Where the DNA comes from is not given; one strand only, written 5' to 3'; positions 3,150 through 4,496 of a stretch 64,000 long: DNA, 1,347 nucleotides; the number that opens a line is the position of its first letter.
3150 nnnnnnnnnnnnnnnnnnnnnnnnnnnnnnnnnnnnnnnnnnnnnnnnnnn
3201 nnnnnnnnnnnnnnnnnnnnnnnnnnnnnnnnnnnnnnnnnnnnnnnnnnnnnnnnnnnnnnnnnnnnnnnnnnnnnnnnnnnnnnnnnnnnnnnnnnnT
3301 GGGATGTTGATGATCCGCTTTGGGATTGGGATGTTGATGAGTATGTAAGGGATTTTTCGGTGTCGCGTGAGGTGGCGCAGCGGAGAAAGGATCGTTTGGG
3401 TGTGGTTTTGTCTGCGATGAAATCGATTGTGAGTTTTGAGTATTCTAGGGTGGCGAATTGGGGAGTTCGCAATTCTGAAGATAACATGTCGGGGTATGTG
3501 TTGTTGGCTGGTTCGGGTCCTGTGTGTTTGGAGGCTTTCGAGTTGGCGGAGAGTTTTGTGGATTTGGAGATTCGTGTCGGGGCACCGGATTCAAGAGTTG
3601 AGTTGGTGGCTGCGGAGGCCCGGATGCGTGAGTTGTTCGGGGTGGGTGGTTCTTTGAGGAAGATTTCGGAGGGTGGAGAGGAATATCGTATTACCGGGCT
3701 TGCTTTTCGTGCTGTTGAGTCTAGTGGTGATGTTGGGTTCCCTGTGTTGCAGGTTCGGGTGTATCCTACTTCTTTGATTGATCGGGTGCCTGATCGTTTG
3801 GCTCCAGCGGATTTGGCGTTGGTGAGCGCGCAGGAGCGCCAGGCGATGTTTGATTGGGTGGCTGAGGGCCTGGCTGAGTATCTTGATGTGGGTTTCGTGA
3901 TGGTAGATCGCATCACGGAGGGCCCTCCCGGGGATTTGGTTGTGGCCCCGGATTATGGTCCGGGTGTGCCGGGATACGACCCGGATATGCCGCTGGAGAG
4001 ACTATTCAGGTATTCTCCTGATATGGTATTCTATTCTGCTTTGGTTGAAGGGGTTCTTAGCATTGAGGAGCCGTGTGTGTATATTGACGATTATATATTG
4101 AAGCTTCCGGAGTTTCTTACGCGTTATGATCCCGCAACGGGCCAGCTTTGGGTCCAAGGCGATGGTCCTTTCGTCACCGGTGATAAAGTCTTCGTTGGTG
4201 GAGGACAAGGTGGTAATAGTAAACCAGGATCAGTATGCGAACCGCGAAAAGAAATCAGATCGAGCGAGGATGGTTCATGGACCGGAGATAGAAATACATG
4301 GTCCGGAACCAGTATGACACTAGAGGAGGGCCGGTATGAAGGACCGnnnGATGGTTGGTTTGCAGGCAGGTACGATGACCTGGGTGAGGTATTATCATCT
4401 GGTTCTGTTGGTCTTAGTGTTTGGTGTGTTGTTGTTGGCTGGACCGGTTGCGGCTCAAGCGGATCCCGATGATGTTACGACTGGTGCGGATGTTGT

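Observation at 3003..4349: Free-standing protease-prodomain homolog made as a lipoprotein and translationally coupled to the protease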

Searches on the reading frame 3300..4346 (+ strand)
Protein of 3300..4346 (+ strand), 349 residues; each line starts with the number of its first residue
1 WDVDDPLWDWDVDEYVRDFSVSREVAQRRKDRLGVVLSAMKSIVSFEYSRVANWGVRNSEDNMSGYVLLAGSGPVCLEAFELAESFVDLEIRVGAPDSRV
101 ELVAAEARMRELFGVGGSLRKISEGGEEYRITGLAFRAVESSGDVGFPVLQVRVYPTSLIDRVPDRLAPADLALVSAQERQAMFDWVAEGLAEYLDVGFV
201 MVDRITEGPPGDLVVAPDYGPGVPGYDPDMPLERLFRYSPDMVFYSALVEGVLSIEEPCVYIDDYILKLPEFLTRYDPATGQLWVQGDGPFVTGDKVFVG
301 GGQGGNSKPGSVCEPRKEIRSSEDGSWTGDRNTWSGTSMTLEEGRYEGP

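Call 21: search_protein_representatives(protein=window:3300-4346:+)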
Query: 349 residues. Proteins with E-value up to 0.001 (for the whole library): 113; up to 1e-10: 26; up to 1e-30: 3. The best 113 are listed.
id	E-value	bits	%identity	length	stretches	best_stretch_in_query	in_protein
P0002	4.5e-174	595.0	83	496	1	1-343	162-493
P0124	5.7e-41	157.1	39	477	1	21-314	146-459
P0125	3.4e-33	131.5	60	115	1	224-330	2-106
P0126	4.2e-26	108.2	35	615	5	218-308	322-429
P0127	1.0e-21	93.8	41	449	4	229-309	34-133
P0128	2.5e-21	92.5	40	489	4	265-326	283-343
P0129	7.5e-21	90.9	36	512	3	25-203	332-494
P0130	1.6e-20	89.8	52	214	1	216-309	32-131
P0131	5.3e-18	81.5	44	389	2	231-306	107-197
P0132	7.1e-18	81.1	45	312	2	206-309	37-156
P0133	8.7e-18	80.8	49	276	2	231-313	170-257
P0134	1.7e-17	79.9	37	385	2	220-315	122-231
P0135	4.2e-17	78.6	46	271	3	234-306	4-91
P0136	4.4e-17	78.5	35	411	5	266-316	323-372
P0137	1.1e-15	73.9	44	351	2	225-307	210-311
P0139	5.3e-14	68.4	42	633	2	260-312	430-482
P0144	6.1e-12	61.6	42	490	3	234-306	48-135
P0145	2.0e-11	59.9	43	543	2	246-308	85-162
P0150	1.5e-10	57.1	43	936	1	13-116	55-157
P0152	2.1e-10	56.6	41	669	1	10-132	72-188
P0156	7.0e-10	54.8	50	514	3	235-304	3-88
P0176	1.2e-07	47.5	36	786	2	227-309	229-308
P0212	3.0e-04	36.3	35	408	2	25-128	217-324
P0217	4.5e-04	35.7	34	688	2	225-303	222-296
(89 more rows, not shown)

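Call 26: search_protein_families(library=pfam, proteins=[P0139, P0145, P0156, P0176, P0217, P0126, P0144, P0150, P0152, P0124], max_evalue=0.01)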
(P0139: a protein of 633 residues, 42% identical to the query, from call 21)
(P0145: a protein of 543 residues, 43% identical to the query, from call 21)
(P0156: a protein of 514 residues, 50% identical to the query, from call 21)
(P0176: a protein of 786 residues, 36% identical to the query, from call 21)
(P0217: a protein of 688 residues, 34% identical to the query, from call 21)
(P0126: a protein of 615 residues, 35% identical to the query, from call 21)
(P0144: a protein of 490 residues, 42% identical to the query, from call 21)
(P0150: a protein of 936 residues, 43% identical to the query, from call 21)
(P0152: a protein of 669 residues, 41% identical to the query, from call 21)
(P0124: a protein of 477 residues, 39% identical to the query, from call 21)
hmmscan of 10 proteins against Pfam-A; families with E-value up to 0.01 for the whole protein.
P0139 (633 aa): 0 families

P0145 (543 aa): 0 families

P0156 (514 aa): 1 family
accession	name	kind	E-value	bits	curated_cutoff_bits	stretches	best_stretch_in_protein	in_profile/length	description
PF05096.18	Glu_cyclase_2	-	7.8e-85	284.7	22.3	1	276-510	20-249/249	Glutamine cyclotransferase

P0176 (786 aa): 0 families

P0217 (688 aa): 8 families
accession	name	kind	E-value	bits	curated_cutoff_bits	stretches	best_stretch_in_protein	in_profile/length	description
PF01344.31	Kelch_1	-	5e-16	58.3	20.1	2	409-453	2-46/46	Kelch motif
PF24681.1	Kelch_KLHDC2_KLHL20_DRC7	-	4.7e-15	55.9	50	1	483-671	31-218/221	KLHDC2/KLHL20/DRC7 Kelch-repeats domain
PF24996.1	NANM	-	2.6e-11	43.4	45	1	486-565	39-113/350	N-acetylneuraminate epimerase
PF13964.12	Kelch_6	-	2.2e-10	40.6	25.3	0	408-454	1-48/50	Kelch motif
PF24981.1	Beta-prop_ATRN-LZTR1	-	1.5e-09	38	50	1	481-561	183-261/289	Attractin/LZTR1 beta-propeller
PF13415.12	Kelch_3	-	1e-08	35.6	22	0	616-664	1-47/48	Galactose oxidase, central domain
PF13418.12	Kelch_4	-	4.3e-08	33.4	21.6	0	511-555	13-48/49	Galactose oxidase, central domain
PF07646.21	Kelch_2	-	2.2e-07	30.9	21.3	0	501-553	2-46/48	Kelch motif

P0126 (615 aa): 0 families

P0144 (490 aa): 0 families

P0150 (936 aa): 9 families
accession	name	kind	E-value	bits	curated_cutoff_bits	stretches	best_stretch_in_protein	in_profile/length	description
PF00041.27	fn3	-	8.6e-32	109.6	25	4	476-548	3-71/84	Fibronectin type III domain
PF16655.11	PhoD_N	-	6.2e-11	43.1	30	0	775-829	34-86/90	PhoD-like phosphatase, N-terminal domain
PF16656.11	Pur_ac_phosph_N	-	6.2e-09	36.7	30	0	763-824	14-83/93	Purple acid Phosphatase, N-terminal domain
PF25788.1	Ig_Rha78A_N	-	2.1e-08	34.8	27.4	0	480-562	12-100/105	Rha78A-like, N-terminal immunoglobulin domain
PF21910.2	GH85_C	-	7.2e-06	26.8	27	0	758-785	13-39/95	GH85 endohexosaminidases, C-terminal domain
PF25529.1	Ig_ENGASE1_C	-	0.00051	20.5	27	0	488-514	30-56/117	ENGASE1-like, C-terminal immunoglobulin-like domain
PF04719.20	TAFII28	-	0.00061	20.1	27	0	774-790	10-26/86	hTAFII28-like protein conserved region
PF23008.3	FN3_Tor_3rd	-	0.00071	20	30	0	857-875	21-39/92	Tyrosine-protein kinase receptor torso, third FN3 domain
PF25059.1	FN3_DSCAM-DSCAML_C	-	0.0041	17.9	39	0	512-565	32-84/89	DSCAM/DSCAML C-terminal Fn3-like domain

P0152 (669 aa): 3 families
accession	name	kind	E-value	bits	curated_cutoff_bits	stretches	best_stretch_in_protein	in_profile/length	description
PF00041.27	fn3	-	7.9e-17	61.7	25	2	581-650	10-74/84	Fibronectin type III domain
PF16656.11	Pur_ac_phosph_N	-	1.3e-05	26.1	30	0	584-647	12-83/93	Purple acid Phosphatase, N-terminal domain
PF25059.1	FN3_DSCAM-DSCAML_C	-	0.001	19.8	39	0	524-571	35-81/89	DSCAM/DSCAML C-terminal Fn3-like domain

P0124 (477 aa): 0 families

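Call 31: find_homologous_proteins(query=A1, max_evalue=0.001)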
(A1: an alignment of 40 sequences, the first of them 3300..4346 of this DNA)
Query A1 (40 sequences) (349 aa, profile of the alignment): 18 proteins with E <= 0.001 among 8000 candidates.
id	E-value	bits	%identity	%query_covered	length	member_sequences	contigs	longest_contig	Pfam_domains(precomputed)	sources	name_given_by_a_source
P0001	5.3e-73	263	100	100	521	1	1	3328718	-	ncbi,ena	-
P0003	1.0e-71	259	79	98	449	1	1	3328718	-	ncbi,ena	-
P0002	9.7e-69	249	80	98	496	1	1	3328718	-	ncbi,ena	-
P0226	5.2e-62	227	25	56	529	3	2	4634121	-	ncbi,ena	-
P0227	3.6e-58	215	28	30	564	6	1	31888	-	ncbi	-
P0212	4.4e-58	214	31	29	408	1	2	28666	-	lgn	-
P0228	5.7e-58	214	25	53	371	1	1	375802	-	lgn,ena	-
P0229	1.1e-56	210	24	55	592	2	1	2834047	-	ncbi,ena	-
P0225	1.2e-56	210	26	39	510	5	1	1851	-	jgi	-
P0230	1.1e-55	206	27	53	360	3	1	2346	-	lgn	-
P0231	6.8e-51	191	29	30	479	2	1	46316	-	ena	-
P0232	8.2e-50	187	25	55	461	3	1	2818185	-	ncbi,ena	-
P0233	1.7e-47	180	29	30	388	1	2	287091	-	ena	-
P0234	4.9e-45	172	30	30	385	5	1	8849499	-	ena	-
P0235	8.4e-45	171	26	30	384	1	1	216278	-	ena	-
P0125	1.0e-27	115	52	35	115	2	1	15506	-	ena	-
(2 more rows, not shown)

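Call 32: find_encoding_contigs(protein=P0125, flank=10000, max_places=3)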
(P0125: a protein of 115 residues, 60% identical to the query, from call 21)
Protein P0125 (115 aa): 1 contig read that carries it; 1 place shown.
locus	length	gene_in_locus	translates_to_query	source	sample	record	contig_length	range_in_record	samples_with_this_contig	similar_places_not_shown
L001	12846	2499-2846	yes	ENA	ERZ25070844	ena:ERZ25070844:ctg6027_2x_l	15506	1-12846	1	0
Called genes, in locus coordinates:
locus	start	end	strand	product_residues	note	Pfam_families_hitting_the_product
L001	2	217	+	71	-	?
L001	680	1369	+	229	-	PF16655:PhoD_N (faint), PF16656:Pur_ac_phosph_N (faint), PF25059:FN3_DSCAM-DSCAML_C (faint), PF25788:Ig_Rha78A_N (faint), PF00041:fn3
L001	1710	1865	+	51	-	-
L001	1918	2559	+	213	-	-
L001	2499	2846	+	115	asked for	-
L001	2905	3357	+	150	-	PF00041:fn3 (weak), PF16656:Pur_ac_phosph_N (faint), PF23376:Fn3_VIN3 (faint), PF16655:PhoD_N (faint), PF25059:FN3_DSCAM-DSCAML_C (faint)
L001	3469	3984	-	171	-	PF01614:IclR_C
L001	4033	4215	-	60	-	PF12802:MarR_2 (weak), PF25213:HVO_A0261_N, PF09339:HTH_IclR, PF17782:WHD_DprA (weak), PF01047:MarR (weak), PF01978:TrmB (weak), PF13412:HTH_24 (weak)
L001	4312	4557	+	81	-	-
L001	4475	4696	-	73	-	PF03129:HGTP_anticodon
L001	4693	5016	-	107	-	PF00587:tRNA-synt_2b (weak)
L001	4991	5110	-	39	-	-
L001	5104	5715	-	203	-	PF04073:tRNA_edit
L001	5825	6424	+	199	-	-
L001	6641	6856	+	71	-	PF00384:Molybdopterin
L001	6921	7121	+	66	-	-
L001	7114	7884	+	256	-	PF00384:Molybdopterin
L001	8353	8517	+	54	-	-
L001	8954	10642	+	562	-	PF01257:2Fe-2S_thioredx, PF01512:Complex1_51K, PF10531:SLBB, PF22461:SLBB_2 (weak), PF10589:NADH_4Fe-4S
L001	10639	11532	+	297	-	PF13510:Fer2_4, PF13187:Fer4_9 (faint), PF13237:Fer4_10 (faint), PF22117:Fer4_Nqo3 (weak), PF12838:Fer4_7, PF00037:Fer4 (weak), PF04879:Molybdop_Fe4S4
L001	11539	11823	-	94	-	PF07045:DUF1330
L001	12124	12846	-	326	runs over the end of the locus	PF03308:MeaB, PF00009:GTP_EFTU (weak), PF02492:cobW (faint)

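Call 33: find_encoding_contigs(protein=P0226, flank=8000, max_places=3)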
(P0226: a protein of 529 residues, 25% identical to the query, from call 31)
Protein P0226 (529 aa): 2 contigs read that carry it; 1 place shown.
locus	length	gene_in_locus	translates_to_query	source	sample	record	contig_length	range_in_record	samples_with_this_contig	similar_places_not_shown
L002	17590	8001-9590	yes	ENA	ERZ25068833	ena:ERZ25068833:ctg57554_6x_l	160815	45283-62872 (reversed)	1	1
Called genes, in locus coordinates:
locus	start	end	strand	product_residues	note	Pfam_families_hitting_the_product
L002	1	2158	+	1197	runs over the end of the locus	PF01522:Polysacc_deac_1, PF25788:Ig_Rha78A_N, PF08531:Bac_rhamnosid_N, PF05592:Bac_rhamnosid, PF17389:Bac_rhamnosid6H, PF17390:Bac_rhamnosid_C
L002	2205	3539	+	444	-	PF00884:Sulfatase, PF01663:Phosphodiest (faint), PF16347:SGSH_C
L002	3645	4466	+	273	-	PF05721:PhyH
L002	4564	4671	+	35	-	-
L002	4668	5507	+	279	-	PF05721:PhyH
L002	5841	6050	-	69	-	-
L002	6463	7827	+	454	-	-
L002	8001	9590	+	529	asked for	-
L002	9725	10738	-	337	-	PF02775:TPP_enzyme_C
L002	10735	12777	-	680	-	PF01558:POR, PF01855:POR_N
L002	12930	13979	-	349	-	PF01791:DeoC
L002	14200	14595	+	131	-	PF00856:SET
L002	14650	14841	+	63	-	-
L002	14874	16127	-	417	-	PF13173:AAA_14, PF13635:DUF4143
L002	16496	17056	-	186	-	PF07719:TPR_2 (faint), PF13428:TPR_14 (faint), PF12895:ANAPC3 (faint), PF13371:TPR_9 (weak), PF13424:TPR_12 (faint), PF13432:TPR_16 (weak), PF14559:TPR_19 (weak)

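Call 40: find_encoding_contigs(protein=P0229, flank=8000, max_places=2)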
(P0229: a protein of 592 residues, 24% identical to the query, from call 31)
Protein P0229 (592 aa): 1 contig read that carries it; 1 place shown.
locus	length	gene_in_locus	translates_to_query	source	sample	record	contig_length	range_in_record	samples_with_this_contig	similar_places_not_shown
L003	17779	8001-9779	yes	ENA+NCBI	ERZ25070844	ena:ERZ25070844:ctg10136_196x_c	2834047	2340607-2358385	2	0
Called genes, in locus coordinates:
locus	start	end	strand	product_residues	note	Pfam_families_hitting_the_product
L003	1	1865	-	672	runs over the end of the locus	PF01578:Cytochrom_C_asm, PF16327:CcmF_C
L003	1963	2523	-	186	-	PF03100:CcmE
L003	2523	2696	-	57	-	PF04995:CcmD (weak)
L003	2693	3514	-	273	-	PF01578:Cytochrom_C_asm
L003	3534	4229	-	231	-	PF03379:CcmB, PF12698:ABC2_membrane_3 (weak)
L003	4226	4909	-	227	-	PF00005:ABC_tran, PF13304:AAA_21 (faint)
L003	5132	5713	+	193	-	PF05685:Uma2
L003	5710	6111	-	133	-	PF01850:PIN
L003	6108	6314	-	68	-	-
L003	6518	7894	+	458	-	PF00089:Trypsin (faint)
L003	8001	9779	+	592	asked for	-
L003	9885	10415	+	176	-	PF13384:HTH_23 (faint), PF13936:HTH_38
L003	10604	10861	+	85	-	-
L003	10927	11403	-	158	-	PF01575:MaoC_dehydratas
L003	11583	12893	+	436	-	PF07994:NAD_binding_5, PF01658:Inos-1-P_synth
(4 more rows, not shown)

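Call 41: find_encoding_contigs(protein=P0232, flank=8000, max_places=2)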
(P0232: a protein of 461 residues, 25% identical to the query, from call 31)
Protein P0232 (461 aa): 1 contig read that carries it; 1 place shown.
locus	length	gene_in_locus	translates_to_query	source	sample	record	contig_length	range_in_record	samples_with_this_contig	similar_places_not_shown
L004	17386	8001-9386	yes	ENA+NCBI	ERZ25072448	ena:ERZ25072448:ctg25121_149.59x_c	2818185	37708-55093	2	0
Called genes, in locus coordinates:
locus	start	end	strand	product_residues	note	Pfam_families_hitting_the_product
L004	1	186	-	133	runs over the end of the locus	PF01850:PIN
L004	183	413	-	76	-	PF22513:FitA-like_RHH (weak)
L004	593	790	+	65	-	-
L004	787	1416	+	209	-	PF00089:Trypsin (faint)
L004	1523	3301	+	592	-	-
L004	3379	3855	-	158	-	PF01575:MaoC_dehydratas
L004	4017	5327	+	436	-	PF07994:NAD_binding_5, PF01658:Inos-1-P_synth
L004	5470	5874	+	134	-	PF05685:Uma2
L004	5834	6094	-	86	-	-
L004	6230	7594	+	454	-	-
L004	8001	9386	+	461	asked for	-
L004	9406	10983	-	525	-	PF01019:G_glu_transpept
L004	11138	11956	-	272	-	PF00941:FAD_binding_5, PF03450:CO_deh_flav_C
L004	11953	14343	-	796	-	PF01315:Ald_Xan_dh_C, PF02738:MoCoBD_1, PF20256:MoCoBD_2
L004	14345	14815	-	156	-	PF00111:Fer2, PF01799:Fer2_2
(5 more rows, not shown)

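Call 42: find_encoding_contigs(protein=P0228, flank=8000, max_places=2)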
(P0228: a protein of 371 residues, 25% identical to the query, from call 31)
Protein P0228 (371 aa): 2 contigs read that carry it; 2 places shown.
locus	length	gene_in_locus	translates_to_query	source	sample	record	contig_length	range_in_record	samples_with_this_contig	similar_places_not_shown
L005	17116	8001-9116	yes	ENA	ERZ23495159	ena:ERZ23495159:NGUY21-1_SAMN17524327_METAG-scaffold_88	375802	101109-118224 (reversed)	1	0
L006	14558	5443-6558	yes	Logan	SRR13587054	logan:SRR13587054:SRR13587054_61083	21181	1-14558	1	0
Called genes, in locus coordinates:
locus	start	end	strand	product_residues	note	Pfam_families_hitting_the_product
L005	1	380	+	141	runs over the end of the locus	-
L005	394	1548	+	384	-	-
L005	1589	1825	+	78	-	PF22513:FitA-like_RHH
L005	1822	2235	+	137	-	PF01850:PIN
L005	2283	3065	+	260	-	PF00378:ECH_1, PF16113:ECH_2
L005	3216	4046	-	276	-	PF02627:CMD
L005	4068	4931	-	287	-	PF07311:Dodecin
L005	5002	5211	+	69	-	PF07311:Dodecin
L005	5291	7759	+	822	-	PF02515:CoA_transf_3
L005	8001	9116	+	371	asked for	-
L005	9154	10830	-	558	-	PF01555:N6_N4_Mtase, PF08241:Methyltransf_11 (faint)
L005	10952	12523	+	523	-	PF13646:HEAT_2 (weak)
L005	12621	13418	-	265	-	PF00903:Glyoxalase (weak), PF13669:Glyoxalase_4 (faint), PF18029:Glyoxalase_6 (weak), PF22677:Ble-like_N (faint), PF00903:Glyoxalase, PF18029:Glyoxalase_6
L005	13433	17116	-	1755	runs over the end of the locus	-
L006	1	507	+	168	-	?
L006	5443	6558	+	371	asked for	-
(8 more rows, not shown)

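Call 66: find_related_loci(query=A7, collection=genome_contigs, flank=8000)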
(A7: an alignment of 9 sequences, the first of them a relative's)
Query A7 (529 aa) in genome_contigs; peptide patterns used: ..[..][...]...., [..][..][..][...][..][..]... (x = any residue, [..] = any of these).
41 stretches matched a pattern; 6 encode a relative of the query (tblastn E <= 1e-3); 6 distinct loci.
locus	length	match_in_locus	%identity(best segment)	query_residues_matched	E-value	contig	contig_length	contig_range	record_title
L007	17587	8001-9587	100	1-529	0e+0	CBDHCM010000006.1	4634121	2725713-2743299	MAG: Candidatus Aldehydirespirator sp. isolate 36171f10-6b1c-407a-8267-17b84cd7c53a genome assembly, contig: chromosome_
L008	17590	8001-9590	67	1-527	0e+0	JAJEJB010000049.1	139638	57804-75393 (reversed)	MAG: Acidimicrobiia bacterium isolate p16x63bins.58 k141_486541, whole genome shotgun sequence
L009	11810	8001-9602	58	1-527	0e+0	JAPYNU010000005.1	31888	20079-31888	MAG: Candidatus Aldehydirespirator catecholifindens isolate m_calh10 Seq5, whole genome shotgun sequence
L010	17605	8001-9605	56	1-529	0e+0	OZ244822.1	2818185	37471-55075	MAG: Candidatus Aldehydirespirator sp. isolate 35bfcaf5-8220-4494-8a82-73b50c7a5dd2 genome assembly, chromosome: 1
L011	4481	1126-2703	50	2-529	2e-168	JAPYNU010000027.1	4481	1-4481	MAG: Candidatus Aldehydirespirator catecholifindens isolate m_calh10 Seq27, whole genome shotgun sequence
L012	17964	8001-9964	62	2-497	8e-124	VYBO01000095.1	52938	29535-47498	MAG: Acidimicrobiaceae bacterium isolate SB0673_bin_3 NODE_156_length_52938_cov_72.111208, whole genome shotgun sequence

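Call 72: find_encoding_contigs(protein=P0124, flank=8000, max_places=2)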
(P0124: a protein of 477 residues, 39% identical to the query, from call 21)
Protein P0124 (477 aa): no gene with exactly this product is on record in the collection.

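Call 73: find_encoding_contigs(protein=P0130, flank=8000, max_places=2)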
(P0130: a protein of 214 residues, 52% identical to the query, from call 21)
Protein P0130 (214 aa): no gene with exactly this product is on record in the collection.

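Call 88: find_encoding_contigs(protein=P0233, flank=6000, max_places=2)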
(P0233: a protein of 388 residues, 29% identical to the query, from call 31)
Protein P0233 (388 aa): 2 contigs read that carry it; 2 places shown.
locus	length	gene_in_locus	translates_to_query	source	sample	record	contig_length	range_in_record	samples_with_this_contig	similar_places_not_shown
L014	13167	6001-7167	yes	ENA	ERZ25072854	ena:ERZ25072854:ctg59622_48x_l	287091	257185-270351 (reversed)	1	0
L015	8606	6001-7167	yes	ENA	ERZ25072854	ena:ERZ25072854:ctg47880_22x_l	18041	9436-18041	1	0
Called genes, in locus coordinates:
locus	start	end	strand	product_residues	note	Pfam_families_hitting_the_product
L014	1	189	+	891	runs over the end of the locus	PF01799:Fer2_2, PF01315:Ald_Xan_dh_C, PF02738:MoCoBD_1, PF20256:MoCoBD_2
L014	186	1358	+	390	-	PF01979:Amidohydro_1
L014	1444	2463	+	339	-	PF00296:Bac_luciferase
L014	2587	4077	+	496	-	PF01979:Amidohydro_1, PF07969:Amidohydro_3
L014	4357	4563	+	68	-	-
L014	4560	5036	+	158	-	-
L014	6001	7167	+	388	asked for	-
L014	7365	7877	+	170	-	PF00156:Pribosyltran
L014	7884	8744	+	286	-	PF12973:Cupin_7 (faint), PF14499:DUF4437, PF07883:Cupin_2 (weak)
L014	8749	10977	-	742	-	PF00676:E1_dh, PF00456:Transketolase_N (faint), PF02775:TPP_enzyme_C (weak), PF02779:Transket_pyr, PF02780:Transketolase_C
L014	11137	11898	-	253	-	PF00106:adh_short, PF01370:Epimerase (faint), PF08659:KR, PF13561:adh_short_C2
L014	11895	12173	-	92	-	PF00364:Biotin_lipoyl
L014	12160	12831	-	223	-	PF03737:RraA-like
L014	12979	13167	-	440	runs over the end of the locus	PF01546:Peptidase_M20, PF07687:M20_dimer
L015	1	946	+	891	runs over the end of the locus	PF01799:Fer2_2, PF01315:Ald_Xan_dh_C, PF02738:MoCoBD_1, PF20256:MoCoBD_2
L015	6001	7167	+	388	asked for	-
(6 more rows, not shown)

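Call 89: find_encoding_contigs(protein=P0235, flank=6000, max_places=2)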
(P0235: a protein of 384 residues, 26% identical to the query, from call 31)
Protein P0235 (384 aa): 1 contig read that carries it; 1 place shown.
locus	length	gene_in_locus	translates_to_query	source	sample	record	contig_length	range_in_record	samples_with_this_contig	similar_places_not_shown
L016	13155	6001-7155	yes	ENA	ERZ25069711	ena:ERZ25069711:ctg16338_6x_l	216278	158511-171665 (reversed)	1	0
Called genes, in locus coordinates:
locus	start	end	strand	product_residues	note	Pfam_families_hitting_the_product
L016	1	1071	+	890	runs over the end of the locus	PF01799:Fer2_2, PF01315:Ald_Xan_dh_C, PF02738:MoCoBD_1, PF20256:MoCoBD_2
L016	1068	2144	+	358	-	PF01979:Amidohydro_1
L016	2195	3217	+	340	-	PF00296:Bac_luciferase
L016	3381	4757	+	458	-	PF01979:Amidohydro_1, PF07969:Amidohydro_3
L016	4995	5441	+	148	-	-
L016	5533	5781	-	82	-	-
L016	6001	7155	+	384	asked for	-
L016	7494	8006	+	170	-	PF00156:Pribosyltran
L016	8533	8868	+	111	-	PF07883:Cupin_2 (weak)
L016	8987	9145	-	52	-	-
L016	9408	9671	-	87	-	-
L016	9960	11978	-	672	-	PF00676:E1_dh, PF02775:TPP_enzyme_C (weak), PF02779:Transket_pyr, PF02780:Transketolase_C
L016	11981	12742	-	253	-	PF00106:adh_short, PF01370:Epimerase (weak), PF08659:KR, PF13561:adh_short_C2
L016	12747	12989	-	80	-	PF00364:Biotin_lipoyl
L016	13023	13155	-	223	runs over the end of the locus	PF03737:RraA-like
